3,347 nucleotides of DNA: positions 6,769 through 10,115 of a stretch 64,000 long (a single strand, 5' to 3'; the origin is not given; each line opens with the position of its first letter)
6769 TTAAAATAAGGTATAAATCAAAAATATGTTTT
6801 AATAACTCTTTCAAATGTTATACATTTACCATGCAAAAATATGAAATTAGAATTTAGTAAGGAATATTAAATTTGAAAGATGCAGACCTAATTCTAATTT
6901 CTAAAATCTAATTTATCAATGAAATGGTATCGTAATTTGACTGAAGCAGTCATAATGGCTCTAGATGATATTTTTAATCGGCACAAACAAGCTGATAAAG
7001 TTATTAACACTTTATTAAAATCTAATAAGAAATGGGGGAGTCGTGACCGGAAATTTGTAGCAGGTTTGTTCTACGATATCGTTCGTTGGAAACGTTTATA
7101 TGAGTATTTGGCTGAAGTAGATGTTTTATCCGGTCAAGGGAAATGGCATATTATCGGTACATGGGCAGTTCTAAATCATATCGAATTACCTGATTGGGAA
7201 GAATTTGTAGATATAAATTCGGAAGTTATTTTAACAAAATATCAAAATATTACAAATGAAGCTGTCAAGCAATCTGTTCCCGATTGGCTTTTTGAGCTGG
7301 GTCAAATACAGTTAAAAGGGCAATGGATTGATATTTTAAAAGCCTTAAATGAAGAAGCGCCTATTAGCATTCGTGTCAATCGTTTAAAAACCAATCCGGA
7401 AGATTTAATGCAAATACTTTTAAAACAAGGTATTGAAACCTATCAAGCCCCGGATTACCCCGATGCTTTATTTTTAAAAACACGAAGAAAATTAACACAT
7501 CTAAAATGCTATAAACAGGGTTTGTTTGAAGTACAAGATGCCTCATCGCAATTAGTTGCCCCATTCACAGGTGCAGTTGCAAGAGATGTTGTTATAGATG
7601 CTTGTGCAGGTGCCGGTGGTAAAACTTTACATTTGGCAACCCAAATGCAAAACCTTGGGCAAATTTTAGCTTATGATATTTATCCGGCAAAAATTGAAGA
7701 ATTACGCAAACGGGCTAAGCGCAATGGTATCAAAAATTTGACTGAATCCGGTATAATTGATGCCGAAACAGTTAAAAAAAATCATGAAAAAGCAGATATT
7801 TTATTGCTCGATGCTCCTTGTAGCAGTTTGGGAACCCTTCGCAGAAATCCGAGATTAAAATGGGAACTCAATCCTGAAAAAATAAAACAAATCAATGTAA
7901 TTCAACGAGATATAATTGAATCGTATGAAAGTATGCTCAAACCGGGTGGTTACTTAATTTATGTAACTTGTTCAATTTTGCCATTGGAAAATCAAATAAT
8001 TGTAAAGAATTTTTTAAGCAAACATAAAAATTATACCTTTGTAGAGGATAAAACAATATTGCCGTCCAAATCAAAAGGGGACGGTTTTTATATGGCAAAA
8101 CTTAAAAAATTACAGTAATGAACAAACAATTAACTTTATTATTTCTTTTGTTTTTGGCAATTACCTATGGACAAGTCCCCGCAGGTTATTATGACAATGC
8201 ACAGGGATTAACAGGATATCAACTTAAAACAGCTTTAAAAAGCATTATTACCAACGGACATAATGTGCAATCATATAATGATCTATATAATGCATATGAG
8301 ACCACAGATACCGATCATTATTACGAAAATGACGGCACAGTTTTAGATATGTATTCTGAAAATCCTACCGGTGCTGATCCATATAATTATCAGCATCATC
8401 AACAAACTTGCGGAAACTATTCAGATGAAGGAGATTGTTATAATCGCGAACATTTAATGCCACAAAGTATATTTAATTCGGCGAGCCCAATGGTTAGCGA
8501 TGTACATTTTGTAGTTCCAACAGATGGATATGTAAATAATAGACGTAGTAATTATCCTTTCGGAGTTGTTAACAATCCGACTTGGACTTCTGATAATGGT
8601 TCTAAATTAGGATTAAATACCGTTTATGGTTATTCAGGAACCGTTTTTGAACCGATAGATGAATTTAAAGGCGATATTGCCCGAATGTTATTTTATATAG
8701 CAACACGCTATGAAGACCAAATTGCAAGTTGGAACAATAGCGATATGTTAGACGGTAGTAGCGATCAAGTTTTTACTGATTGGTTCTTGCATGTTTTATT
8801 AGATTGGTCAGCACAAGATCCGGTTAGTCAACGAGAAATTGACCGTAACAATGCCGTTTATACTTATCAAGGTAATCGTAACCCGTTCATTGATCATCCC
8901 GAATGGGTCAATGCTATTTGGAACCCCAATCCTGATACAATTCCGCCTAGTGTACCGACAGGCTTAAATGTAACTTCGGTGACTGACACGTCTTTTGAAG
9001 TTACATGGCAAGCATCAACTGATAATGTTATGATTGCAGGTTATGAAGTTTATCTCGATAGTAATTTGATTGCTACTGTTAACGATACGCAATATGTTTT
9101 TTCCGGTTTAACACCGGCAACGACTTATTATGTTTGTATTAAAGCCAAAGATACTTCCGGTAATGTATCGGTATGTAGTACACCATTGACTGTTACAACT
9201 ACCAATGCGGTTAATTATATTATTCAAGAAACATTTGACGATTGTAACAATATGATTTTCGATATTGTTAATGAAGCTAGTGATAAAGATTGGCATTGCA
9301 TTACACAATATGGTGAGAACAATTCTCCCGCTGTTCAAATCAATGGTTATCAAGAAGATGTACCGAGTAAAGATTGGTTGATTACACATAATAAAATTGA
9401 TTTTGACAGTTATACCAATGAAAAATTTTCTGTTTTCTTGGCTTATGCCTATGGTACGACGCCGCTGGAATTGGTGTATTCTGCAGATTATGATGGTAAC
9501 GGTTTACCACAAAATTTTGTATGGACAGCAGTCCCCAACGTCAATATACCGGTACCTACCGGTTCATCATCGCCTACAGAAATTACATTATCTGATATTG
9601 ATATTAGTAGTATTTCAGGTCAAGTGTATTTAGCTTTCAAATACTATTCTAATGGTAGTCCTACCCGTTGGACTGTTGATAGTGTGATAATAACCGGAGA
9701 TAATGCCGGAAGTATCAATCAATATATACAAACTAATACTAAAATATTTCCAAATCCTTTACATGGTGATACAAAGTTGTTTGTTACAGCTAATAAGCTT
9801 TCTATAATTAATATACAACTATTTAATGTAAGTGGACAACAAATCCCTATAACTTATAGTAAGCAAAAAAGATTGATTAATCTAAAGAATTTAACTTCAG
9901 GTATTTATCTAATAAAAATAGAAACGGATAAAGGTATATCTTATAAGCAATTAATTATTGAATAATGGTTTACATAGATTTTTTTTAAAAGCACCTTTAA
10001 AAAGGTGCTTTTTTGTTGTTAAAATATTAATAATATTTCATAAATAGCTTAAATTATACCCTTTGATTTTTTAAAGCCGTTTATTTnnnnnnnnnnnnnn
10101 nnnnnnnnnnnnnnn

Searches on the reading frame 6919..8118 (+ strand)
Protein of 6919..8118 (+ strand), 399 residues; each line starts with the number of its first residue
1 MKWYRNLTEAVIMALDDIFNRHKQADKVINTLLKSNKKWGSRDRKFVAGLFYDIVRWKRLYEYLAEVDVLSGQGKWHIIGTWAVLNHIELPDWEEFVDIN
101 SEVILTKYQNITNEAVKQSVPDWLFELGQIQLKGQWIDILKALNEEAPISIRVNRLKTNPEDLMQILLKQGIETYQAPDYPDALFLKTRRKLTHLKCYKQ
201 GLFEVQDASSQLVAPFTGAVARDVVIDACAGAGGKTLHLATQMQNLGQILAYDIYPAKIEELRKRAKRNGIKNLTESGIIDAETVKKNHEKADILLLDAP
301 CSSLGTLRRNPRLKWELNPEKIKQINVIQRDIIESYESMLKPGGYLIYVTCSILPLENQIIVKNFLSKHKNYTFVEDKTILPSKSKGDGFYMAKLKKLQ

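Call 24: search_protein_families(library=pfam, proteins=[window:6919-8118:+], max_evalue=0.0001)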
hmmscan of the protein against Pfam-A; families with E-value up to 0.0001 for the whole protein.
window:6919-8118:+ (399 aa): 5 families
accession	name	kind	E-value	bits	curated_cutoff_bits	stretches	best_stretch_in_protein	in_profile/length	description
PF01189.24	Methyltr_RsmB-F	-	7.3e-40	137.2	27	1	222-396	9-199/199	16S rRNA methyltransferase RsmB/F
PF22458.1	RsmF-B_ferredox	-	9.5e-16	58.2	27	1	121-190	2-71/74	Methyltr_RsmF/B-like, ferredoxin-like domain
PF13847.12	Methyltransf_31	-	6.2e-10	39.4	27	1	223-372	5-129/145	Methyltransferase domain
PF17125.10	Methyltr_RsmF_N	-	6.1e-08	33.4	34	1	131-208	12-86/86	N-terminal domain of 16S rRNA methyltransferase RsmF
PF13649.12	Methyltransf_25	-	0.0001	23.4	27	0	225-295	1-68/97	Methyltransferase domain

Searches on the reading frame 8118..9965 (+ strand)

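Call 24: search_protein_families(library=pfam, proteins=[window:8118-9965:+], max_evalue=0.0001)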
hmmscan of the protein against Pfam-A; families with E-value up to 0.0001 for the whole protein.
window:8118-9965:+ (615 aa): 3 families
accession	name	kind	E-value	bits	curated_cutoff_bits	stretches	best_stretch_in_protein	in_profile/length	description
PF04231.19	Endonuclease_1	-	4.9e-101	337.8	25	1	32-262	1-235/235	Endonuclease I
PF00041.27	fn3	-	7.5e-13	49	25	1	279-357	2-81/84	Fibronectin type III domain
PF18962.6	Por_Secre_tail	-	6.3e-12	46.1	27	1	543-614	1-75/75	Secretion system C-terminal sorting domain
